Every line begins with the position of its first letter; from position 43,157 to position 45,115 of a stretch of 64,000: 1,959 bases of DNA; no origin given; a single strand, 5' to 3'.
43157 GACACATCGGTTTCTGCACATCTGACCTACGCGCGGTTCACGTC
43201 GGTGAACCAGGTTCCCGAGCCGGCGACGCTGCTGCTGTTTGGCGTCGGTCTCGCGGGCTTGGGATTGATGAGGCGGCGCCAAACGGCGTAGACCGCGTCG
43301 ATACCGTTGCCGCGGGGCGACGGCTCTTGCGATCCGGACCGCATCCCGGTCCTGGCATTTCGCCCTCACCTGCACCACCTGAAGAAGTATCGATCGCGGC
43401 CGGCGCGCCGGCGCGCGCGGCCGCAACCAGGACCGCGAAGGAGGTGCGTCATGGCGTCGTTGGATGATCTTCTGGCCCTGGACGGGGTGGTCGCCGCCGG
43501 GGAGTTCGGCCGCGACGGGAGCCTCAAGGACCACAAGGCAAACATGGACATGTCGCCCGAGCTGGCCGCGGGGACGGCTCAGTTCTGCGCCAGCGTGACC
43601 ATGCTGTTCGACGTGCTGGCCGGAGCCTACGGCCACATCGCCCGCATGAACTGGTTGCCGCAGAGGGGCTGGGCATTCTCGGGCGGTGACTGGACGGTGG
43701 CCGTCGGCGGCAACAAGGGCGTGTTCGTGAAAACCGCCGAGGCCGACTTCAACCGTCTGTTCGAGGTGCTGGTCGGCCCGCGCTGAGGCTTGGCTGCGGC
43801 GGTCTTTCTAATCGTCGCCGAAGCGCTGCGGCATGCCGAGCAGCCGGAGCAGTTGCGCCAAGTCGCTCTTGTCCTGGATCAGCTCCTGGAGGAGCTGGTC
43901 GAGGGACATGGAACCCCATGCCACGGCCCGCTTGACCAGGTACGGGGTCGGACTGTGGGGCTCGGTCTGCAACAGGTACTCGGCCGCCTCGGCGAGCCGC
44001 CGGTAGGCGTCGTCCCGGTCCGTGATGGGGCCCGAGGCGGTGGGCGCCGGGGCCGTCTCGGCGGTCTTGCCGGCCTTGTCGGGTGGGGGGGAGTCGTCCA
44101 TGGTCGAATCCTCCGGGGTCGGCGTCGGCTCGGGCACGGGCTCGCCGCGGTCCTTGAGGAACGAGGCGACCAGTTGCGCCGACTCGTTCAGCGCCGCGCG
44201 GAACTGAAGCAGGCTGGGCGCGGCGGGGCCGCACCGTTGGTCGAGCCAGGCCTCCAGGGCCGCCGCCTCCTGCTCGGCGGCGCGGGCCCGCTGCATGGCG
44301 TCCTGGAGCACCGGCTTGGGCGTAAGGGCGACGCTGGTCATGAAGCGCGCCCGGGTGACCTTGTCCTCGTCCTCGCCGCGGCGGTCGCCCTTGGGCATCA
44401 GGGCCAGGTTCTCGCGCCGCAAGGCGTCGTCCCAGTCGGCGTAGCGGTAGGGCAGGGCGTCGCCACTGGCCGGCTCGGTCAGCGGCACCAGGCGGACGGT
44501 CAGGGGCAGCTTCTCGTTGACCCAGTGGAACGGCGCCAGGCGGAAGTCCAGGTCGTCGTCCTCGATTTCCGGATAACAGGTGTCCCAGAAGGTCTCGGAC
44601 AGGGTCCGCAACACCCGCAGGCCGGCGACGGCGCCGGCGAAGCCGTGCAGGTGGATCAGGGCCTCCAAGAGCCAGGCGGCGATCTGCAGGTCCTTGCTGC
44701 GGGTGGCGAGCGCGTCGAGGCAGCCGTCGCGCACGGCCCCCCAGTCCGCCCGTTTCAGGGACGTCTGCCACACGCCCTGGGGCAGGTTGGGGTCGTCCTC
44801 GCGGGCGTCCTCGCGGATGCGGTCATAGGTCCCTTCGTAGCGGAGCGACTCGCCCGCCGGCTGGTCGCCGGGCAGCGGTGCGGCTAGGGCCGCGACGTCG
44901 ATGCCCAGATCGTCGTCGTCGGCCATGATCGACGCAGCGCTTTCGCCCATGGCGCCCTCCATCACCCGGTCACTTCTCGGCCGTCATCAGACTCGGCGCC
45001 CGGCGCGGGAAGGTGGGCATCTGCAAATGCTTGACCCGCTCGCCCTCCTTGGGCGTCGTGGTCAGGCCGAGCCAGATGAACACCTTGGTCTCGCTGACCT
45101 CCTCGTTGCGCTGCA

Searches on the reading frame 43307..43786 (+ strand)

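Call 25: search_protein_families(library=pfam, proteins=[window:43307-43786:+], max_evalue=0.001)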
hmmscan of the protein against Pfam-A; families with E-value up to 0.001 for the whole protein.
window:43307-43786:+ (159 aa): 1 family
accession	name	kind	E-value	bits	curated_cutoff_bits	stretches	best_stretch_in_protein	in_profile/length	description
PF09941.14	DUF2173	-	3e-27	95.4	26.1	1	52-155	2-104/106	Uncharacterized conserved protein (DUF2173)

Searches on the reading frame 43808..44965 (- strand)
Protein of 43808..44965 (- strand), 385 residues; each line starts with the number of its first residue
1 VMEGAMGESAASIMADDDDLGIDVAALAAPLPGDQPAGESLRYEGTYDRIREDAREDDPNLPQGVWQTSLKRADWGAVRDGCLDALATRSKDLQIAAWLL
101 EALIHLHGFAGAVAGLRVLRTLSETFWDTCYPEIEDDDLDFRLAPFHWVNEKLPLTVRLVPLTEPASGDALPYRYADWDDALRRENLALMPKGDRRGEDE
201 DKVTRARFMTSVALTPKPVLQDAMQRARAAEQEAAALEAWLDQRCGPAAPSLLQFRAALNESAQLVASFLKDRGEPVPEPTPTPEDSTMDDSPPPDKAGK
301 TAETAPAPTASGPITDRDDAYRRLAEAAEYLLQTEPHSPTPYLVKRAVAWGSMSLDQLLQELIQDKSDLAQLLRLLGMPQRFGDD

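Call 25: search_protein_families(library=pfam, proteins=[window:43808-44965:-], max_evalue=0.001)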
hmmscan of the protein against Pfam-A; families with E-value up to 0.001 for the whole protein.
window:43808-44965:- (385 aa): 1 family
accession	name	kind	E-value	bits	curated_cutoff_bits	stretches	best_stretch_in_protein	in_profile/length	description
PF06812.17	ImpA_N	-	1e-36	126.1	26.9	1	29-150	2-118/119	ImpA, N-terminal, type VI secretion system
